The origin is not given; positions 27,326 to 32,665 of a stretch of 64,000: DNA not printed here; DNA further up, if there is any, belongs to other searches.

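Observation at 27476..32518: Signalling protein of about 1680 aa combining pseudokinase, degenerate STAND-like NTPase, TPR, GAF and a non-canonical GGDEF (RYMGEEF)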

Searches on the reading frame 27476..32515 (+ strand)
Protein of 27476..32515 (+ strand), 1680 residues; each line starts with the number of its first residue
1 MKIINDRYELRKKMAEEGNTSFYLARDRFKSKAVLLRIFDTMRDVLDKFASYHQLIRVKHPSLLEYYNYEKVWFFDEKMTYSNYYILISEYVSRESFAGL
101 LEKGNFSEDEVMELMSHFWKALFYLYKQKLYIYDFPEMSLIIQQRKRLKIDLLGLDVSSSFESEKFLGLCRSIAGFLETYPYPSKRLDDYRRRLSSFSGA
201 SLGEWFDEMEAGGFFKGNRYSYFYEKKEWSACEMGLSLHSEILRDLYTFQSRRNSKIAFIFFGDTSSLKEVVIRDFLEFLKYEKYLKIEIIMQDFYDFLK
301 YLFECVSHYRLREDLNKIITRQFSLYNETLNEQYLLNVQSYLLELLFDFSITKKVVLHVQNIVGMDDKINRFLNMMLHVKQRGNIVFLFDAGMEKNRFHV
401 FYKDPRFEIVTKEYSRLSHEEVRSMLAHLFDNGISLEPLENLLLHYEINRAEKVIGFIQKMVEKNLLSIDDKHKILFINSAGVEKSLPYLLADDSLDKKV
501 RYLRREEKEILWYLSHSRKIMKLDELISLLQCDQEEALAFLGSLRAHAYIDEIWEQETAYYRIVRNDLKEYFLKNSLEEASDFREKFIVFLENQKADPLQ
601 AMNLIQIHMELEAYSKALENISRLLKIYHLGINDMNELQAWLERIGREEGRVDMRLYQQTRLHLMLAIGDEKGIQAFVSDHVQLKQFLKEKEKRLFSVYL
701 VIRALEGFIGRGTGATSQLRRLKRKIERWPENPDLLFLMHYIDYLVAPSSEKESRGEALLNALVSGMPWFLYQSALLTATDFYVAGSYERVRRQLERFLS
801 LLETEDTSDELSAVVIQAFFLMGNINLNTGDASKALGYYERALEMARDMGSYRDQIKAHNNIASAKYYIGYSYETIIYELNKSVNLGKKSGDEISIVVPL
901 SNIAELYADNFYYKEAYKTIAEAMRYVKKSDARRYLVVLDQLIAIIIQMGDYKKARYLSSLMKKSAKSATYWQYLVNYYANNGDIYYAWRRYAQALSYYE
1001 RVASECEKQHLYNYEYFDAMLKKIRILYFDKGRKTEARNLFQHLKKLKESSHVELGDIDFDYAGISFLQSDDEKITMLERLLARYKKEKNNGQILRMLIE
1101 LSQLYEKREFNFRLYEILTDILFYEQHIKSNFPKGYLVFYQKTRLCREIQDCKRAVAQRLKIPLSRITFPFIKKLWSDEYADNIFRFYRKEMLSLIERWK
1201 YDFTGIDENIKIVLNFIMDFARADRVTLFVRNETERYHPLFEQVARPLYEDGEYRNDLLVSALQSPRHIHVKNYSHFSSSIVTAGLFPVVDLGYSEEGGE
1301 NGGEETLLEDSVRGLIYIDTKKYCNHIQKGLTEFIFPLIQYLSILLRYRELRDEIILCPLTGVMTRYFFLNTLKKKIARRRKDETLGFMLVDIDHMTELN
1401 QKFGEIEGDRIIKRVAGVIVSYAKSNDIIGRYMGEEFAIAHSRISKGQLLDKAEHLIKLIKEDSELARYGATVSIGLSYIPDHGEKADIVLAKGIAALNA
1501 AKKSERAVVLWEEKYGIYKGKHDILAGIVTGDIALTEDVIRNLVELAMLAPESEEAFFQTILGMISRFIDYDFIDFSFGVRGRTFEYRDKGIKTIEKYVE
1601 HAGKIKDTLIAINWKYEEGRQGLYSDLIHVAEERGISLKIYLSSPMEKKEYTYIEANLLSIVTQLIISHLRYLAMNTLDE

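Call 5: search_protein_families(library=pfam, proteins=[window:27476-32515:+], max_evalue=1)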
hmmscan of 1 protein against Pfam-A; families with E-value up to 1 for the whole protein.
window:27476-32515:+ (1680 aa): 15 families
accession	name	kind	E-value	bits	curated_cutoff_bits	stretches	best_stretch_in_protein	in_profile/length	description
PF00990.26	GGDEF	-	7.6e-24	84.7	23.8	1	1359-1506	5-159/161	Diguanylate cyclase, GGDEF domain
PF13424.12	TPR_12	-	4e-06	27.4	30.1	3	941-1002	8-71/77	Tetratricopeptide repeat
PF07719.23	TPR_2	-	7.7e-06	26.1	27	1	818-846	3-31/34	Tetratricopeptide repeat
PF00069.31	Pkinase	-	4.5e-05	23.4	31.7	1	57-151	54-140/263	Protein kinase domain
PF00515.34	TPR_1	-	0.00069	19.8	27.8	2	817-847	2-32/34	Tetratricopeptide repeat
PF13176.12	TPR_7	-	0.00089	19.6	27.9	1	819-850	2-33/36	Tetratricopeptide repeat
PF04082.23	Fungal_trans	-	0.0017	17.9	23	1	797-858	75-136/262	Fungal specific transcription factor domain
PF10602.15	RPN7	-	0.0027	17.9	29.6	1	879-1016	18-153/174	26S proteasome subunit RPN7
PF17874.7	TPR_MalT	-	0.011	15.4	45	1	786-854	15-78/336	MalT-like TPR region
PF22888.1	FIMAH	-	0.023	15.7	24.8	1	776-813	29-66/81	FIMAH domain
PF13432.12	TPR_16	-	0.034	15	32.7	0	983-1042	4-55/65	Tetratricopeptide repeat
PF13543.13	SAM_KSR1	-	0.047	14.1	22.5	1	635-694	10-66/75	SAM like domain present in kinase suppressor RAS 1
PF13181.12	TPR_8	-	0.063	13.9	25.7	1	817-848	2-33/34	Tetratricopeptide repeat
PF22979.2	HTH_69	-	0.072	13.4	27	0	521-555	27-61/69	Winged helix-turn-helix domain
PF13428.12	TPR_14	-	0.34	12.2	23.5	0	819-846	4-31/44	Tetratricopeptide repeat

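Call 6: search_protein_families(library=ncbifam, proteins=[window:27476-32515:+], max_evalue=1)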
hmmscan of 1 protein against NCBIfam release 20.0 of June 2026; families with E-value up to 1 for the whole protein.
window:27476-32515:+ (1680 aa): 23 families
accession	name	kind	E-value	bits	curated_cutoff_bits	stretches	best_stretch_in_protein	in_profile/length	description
TIGR00254.1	GGDEF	domain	4.7e-23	81.7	37.4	1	1359-1509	9-164/168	diguanylate cyclase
NF038266.1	diguan_SiaD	equivalog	1.5e-18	67.1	290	1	1356-1506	95-249/252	biofilm regulation diguanylate cyclase SiaD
NF007135.0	PRK09581.1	equivalog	1.6e-18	66.8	474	1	1359-1510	296-453/457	PleD family two-component system response regulator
NF051473.1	DigCycDgcsShew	equivalog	1.6e-17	63.8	400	1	1328-1506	108-285/291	diguanylate cyclase DgcS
NF007380.0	PRK09894.1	equivalog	1.2e-16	61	256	1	1325-1514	104-290/296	diguanylate cyclase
NF041606.1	dguan_cyc_DgcA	equivalog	4.2e-15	55.5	370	1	1363-1508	186-335/340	diguanylate cyclase DgcA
NF007474.0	PRK10060.1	equivalog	5.8e-15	54.5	782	1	1360-1506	242-389/663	cyclic di-GMP phosphodiesterase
NF007423.1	PRK09966.1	equivalog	1e-14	54.3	325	1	1359-1489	243-378/390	diguanylate cyclase DgcN/YfiN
NF045675.1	PhdiestaseDibA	equivalog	7.8e-14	50.9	980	1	1350-1507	198-359/623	phosphodiesterase DibA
NF050064.1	BlResRespRegCbrR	equivalog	4.8e-13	48.8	600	1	1357-1506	256-408/415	bile resistance response regulator CbrR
NF047654.1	DiguCycDgcRLepto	equivalog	3.8e-12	45.7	500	1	1348-1462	126-244/295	diguanylate cyclase DgcR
NF011955.1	PRK15426.1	equivalog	1.2e-11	43.5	408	1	1377-1476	419-520/564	cellulose biosynthesis regulator diguanylate cyclase DgcQ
NF047872.1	GGDEF_GdpS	equivalog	1.6e-10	40.8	400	1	1340-1510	175-348/355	GGDEF domain-containing protein GdpS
NF045673.1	c-di-GMPRcptLapD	equivalog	1.3e-09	36.9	1020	1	1349-1510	230-396/647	cyclic di-GMP receptor LapD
NF053781.1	cdiGMPphdstlr2612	equivalog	3.6e-09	34.9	1600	1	1351-1507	836-998/1268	Tlr1612 family c-di-GMP phosphodiesterase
NF007298.0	PRK09776.1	equivalog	9e-07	27.1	1135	1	1359-1510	688-843/1111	diguanylate cyclase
NF008807.1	PRK11829.1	equivalog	0.0015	16.7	733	1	1359-1518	246-408/670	biofilm formation regulator HmsP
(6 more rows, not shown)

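Call 7: find_homologous_proteins(query=window:27476-32515:+)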
Query window:27476-32515:+ (1680 aa): 11 proteins with E <= 0.001 among 6067 candidates.
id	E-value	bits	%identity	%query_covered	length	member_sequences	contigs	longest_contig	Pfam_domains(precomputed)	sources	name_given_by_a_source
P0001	0.0e+0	3675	98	100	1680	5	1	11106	PF13424.13,PF00990.27,PF07719.24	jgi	jgi:diguanylate cyclase (GGDEF)-like protein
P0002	0.0e+0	2694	70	100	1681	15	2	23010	PF13424.13,PF00990.27,PF07719.24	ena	-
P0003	0.0e+0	2688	70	100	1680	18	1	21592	PF13424.13,PF00990.27,PF07719.24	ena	-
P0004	0.0e+0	1807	68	70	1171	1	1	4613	PF13424.13,PF07719.24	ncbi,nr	ncbi:MAG TPA: tetratricopeptide repeat protein, partial [Candidatus Aminicenantes bacterium]|nr:tetr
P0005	0.0e+0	1733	47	100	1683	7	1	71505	PF13424.13,PF00990.27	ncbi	-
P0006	5.1e-11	59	23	21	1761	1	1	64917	PF10602.16,PF07714.24,PF00069.32,PF13424.13,PF13176.13,PF00990.27,PF07719.24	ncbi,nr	ncbi:MAG: diguanylate cyclase [Gudongella sp.]|nr:diguanylate cyclase [Gudongella sp.]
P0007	1.0e-7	48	25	13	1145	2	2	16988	PF13185.13,PF13487.13,PF01966.29,PF01590.33,PF13492.13,PF00990.27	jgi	jgi:diguanylate cyclase (GGDEF)-like protein/putative nucleotidyltransferase with HDIG domain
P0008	1.8e-6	44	27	8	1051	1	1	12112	PF13424.13,PF00990.27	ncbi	ncbi:MAG: GGDEF domain-containing protein [Candidatus Fermentibacteria bacterium]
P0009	2.2e-6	44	29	9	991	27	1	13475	PF01590.33,PF00563.26,PF00990.27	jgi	jgi:diguanylate cyclase (GGDEF)-like protein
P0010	2.5e-5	40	30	9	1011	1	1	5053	PF08447.19,PF13426.14,PF13188.14,PF08448.17,PF00563.26,PF00989.32,PF00990.27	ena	-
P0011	3.8e-4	36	25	11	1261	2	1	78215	PF10602.16,PF13176.13,PF24885.2,PF13428.13,PF13191.13,PF13374.13,PF07714.24,PF00069.32,PF17874.8,PF00515.35,PF03109.23,PF12895.14,PF13424.13,PF14938.13,PF13181.13,PF07719.24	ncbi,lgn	-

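Call 10: search_protein_families(library=pfam, proteins=[P0006, P0011, P0008, P0005], max_evalue=0.001)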
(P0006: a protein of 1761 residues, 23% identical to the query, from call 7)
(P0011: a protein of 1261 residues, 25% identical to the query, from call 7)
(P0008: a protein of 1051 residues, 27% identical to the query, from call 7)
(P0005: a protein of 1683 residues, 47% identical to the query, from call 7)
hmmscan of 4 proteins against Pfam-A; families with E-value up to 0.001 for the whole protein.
P0006 (1761 aa): 9 families
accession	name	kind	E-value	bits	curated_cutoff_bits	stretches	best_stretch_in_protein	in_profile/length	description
PF00990.26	GGDEF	-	1.1e-40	139.5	23.8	1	1423-1573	1-156/161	Diguanylate cyclase, GGDEF domain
PF13424.12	TPR_12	-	6.8e-19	68.3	30.1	2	797-859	10-74/77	Tetratricopeptide repeat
PF00069.31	Pkinase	-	2.3e-12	47.3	31.7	1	37-203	29-191/263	Protein kinase domain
PF07719.23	TPR_2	-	2.3e-07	30.9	27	0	1147-1171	2-26/34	Tetratricopeptide repeat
PF13176.12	TPR_7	-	3.3e-07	30.3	27.9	0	1153-1177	6-30/36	Tetratricopeptide repeat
PF07714.23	PK_Tyr_Ser-Thr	-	8.2e-07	29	23.1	1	28-211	24-206/258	Protein tyrosine and serine/threonine kinase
PF10602.15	RPN7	-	8.2e-06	26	29.6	0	847-999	13-161/174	26S proteasome subunit RPN7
PF14531.12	Kinase-like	-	5.5e-05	23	25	1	105-198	139-240/289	Kinase-like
PF13181.12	TPR_8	-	0.00025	21.4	25.7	0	919-940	9-30/34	Tetratricopeptide repeat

P0011 (1261 aa): 20 families
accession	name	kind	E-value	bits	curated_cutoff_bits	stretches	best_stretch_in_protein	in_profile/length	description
PF00069.31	Pkinase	-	4.7e-37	128.3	31.7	1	13-292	1-257/263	Protein kinase domain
PF13424.12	TPR_12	-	1.1e-36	125.2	30.1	5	868-937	5-76/77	Tetratricopeptide repeat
PF07714.23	PK_Tyr_Ser-Thr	-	3.8e-26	92.4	23.1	1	68-285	36-248/258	Protein tyrosine and serine/threonine kinase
PF07719.23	TPR_2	-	1.1e-16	59.9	27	1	906-936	1-31/34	Tetratricopeptide repeat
PF00515.34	TPR_1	-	3.6e-16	58.7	27.8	1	906-935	1-30/34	Tetratricopeptide repeat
PF13191.12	AAA_16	-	9.7e-14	52.6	32.6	1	321-468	2-142/167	AAA ATPase domain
PF17874.7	TPR_MalT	-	8.7e-12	45.4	45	1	839-1049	13-225/336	MalT-like TPR region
PF13374.12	TPR_10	-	1.3e-11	44.6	27.5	0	946-975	2-31/42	Tetratricopeptide repeat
PF13176.12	TPR_7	-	1.6e-09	37.5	27.9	0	988-1011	1-24/36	Tetratricopeptide repeat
PF13181.12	TPR_8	-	2.1e-09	37.2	25.7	0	1105-1135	1-31/34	Tetratricopeptide repeat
PF24885.1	TPR_NPHP3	-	5.1e-08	33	100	1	901-1048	70-205/239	Nephrocystin-3 TPR domain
PF03109.22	ABC1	-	2.6e-07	30.5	22.9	1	108-202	142-223/244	ABC1 atypical kinase-like domain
PF13428.12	TPR_14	-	1.1e-06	29.2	23.5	0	1107-1136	3-32/44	Tetratricopeptide repeat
PF12895.13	ANAPC3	-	1.2e-06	29.1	27.2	0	1089-1129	40-80/82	Anaphase-promoting complex, cyclosome, subunit 3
PF14559.12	TPR_19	-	9.8e-06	26.3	25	0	1090-1136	9-56/68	Tetratricopeptide repeat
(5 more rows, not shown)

P0008 (1051 aa): 2 families
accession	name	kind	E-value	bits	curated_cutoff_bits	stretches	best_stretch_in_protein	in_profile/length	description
PF00990.26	GGDEF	-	1.5e-22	80.5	23.8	1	733-889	1-161/161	Diguanylate cyclase, GGDEF domain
PF13424.12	TPR_12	-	1.9e-05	25.2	30.1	0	113-159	5-50/77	Tetratricopeptide repeat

P0005 (1683 aa): 3 families
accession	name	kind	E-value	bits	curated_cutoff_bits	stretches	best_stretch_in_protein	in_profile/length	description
PF00990.26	GGDEF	-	1.2e-27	97.1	23.8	1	1361-1508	5-159/161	Diguanylate cyclase, GGDEF domain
PF13424.12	TPR_12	-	1e-05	26.1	30.1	0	819-867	4-54/77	Tetratricopeptide repeat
PF00515.34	TPR_1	-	0.00068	19.8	27.8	0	984-1003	7-26/34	Tetratricopeptide repeat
